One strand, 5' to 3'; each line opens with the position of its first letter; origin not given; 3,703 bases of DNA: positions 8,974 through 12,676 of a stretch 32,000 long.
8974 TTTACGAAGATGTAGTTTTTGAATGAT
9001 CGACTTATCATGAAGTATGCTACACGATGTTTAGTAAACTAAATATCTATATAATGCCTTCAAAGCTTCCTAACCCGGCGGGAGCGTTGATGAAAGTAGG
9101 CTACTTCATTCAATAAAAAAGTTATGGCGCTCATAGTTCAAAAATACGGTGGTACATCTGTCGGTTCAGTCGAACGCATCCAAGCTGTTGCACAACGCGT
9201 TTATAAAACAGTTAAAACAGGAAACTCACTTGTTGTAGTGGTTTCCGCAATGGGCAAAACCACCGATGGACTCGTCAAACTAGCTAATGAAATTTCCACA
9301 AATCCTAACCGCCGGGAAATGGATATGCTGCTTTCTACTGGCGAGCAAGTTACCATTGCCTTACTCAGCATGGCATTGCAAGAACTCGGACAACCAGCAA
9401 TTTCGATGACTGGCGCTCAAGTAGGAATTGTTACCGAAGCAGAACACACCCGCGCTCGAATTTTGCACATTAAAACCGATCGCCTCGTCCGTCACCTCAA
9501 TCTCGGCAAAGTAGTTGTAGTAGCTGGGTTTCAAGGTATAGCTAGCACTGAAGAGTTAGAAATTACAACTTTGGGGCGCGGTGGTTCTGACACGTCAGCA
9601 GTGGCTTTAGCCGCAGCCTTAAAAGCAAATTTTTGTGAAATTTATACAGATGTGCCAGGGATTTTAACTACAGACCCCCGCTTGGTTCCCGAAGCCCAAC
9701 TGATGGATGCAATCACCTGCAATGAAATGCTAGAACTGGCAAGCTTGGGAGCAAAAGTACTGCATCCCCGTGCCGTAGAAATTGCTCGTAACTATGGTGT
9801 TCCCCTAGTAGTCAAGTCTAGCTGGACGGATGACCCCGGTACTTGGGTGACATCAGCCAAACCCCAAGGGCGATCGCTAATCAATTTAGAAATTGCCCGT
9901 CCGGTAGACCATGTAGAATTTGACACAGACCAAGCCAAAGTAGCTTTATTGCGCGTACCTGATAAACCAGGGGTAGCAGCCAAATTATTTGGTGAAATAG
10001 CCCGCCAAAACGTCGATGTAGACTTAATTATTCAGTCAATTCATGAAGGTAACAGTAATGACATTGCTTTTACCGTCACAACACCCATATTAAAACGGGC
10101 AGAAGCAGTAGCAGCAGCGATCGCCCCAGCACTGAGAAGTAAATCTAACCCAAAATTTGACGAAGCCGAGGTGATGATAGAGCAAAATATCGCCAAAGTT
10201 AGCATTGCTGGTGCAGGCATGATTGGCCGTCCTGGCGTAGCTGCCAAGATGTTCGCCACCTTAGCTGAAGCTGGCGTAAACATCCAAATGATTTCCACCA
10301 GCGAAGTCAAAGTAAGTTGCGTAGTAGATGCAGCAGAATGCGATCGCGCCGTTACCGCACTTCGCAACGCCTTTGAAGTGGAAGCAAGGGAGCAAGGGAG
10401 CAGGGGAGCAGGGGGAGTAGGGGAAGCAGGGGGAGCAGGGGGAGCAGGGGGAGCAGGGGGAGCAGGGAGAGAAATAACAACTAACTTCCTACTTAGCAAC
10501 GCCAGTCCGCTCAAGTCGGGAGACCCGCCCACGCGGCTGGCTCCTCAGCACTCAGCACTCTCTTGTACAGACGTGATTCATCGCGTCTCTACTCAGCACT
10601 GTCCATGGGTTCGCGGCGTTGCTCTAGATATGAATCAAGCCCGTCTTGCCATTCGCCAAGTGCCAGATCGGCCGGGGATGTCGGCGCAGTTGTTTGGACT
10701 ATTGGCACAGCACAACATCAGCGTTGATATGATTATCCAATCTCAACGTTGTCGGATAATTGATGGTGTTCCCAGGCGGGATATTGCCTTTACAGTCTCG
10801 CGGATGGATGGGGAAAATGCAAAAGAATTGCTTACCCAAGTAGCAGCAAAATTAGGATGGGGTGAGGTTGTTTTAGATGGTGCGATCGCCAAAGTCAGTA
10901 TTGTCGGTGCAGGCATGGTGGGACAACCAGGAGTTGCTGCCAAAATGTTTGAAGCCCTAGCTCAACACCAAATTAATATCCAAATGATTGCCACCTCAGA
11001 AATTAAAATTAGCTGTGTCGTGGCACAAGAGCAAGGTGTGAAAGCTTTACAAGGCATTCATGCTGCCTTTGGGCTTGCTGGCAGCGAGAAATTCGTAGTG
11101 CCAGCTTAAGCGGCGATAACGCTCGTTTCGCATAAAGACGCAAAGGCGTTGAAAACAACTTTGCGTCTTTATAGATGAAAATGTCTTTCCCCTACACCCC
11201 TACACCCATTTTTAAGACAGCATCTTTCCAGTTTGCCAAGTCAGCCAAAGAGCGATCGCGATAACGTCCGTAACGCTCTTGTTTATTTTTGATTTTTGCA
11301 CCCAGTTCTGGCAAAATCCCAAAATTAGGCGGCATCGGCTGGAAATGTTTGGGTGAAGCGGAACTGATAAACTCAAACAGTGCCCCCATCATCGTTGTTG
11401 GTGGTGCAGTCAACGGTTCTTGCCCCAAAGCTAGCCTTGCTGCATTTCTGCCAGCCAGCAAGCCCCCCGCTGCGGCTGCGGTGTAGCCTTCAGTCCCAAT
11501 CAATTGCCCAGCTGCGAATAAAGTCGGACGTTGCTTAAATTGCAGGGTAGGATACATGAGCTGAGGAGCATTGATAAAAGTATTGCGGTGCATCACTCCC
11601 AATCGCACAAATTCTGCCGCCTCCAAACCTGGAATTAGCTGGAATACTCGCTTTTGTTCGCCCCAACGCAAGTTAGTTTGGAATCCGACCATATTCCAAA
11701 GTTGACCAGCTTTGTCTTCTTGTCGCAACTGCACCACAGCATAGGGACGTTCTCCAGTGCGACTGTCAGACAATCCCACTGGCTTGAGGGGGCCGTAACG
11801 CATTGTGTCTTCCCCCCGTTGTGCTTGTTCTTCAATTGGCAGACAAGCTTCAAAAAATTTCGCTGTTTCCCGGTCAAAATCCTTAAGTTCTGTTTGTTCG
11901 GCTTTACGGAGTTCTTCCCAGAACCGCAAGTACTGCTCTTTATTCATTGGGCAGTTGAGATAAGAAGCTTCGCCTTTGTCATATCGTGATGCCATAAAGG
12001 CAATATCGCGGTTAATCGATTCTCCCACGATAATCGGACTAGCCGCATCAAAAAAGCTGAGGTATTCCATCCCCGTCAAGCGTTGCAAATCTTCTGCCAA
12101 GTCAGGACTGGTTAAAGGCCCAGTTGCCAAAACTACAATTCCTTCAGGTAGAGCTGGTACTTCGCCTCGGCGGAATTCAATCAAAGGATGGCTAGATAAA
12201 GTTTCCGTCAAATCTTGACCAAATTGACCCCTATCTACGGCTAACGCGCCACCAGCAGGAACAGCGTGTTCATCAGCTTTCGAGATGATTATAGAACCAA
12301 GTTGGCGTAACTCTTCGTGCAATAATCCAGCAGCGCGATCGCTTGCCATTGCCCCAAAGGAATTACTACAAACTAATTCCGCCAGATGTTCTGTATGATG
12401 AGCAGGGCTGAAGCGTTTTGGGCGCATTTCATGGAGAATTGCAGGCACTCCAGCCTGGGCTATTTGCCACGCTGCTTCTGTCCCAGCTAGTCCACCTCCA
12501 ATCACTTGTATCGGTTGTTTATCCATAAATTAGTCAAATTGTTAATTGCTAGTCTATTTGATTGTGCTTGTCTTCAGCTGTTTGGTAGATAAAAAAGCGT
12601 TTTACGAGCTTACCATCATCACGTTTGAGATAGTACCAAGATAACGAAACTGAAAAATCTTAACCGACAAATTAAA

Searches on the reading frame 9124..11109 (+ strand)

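Call 88: search_protein_families(library=pfam, proteins=[window:9124-11109:+], max_evalue=0.001)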
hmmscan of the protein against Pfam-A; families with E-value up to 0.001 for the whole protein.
window:9124-11109:+ (661 aa): 6 families
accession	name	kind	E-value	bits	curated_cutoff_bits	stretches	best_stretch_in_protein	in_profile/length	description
PF22468.2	ACT_9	-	5.5e-66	218.7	27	4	591-649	1-61/61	ACT domain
PF00696.33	AA_kinase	-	1.5e-52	179.1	24.9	1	3-232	2-234/234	Amino acid kinase family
PF13840.12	ACT_7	-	8.9e-38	128.4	27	2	352-415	2-65/65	ACT domain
PF01842.31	ACT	-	8.5e-37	125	27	4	512-574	6-62/66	ACT domain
PF13740.12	ACT_6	-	9.1e-09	35.5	23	0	514-535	10-31/76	ACT domain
PF22629.2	ACT_AHAS_ss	-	1.3e-05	25.6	27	0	601-633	8-43/67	AHAS small subunit-like ACT domain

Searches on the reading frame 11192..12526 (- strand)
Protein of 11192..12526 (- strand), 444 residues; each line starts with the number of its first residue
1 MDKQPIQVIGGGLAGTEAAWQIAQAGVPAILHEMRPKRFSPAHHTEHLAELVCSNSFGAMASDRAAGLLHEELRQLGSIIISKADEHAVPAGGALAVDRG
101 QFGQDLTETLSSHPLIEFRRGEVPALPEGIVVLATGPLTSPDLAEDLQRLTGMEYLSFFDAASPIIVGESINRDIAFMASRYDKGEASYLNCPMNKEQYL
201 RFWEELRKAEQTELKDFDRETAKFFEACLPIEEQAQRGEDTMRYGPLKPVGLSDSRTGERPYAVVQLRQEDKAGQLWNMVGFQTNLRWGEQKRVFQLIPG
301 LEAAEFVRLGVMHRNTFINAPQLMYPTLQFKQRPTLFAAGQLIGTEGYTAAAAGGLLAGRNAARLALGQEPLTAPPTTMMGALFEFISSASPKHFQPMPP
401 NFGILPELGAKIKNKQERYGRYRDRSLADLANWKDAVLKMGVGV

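Call 88: search_protein_families(library=pfam, proteins=[window:11192-12526:-], max_evalue=0.001)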
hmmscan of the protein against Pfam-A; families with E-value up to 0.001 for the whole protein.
window:11192-12526:- (444 aa): 1 family
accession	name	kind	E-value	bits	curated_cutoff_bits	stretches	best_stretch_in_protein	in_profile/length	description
PF01134.28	GIDA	-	2.5e-104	349.9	22.1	1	6-369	2-390/391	Glucose inhibited division protein A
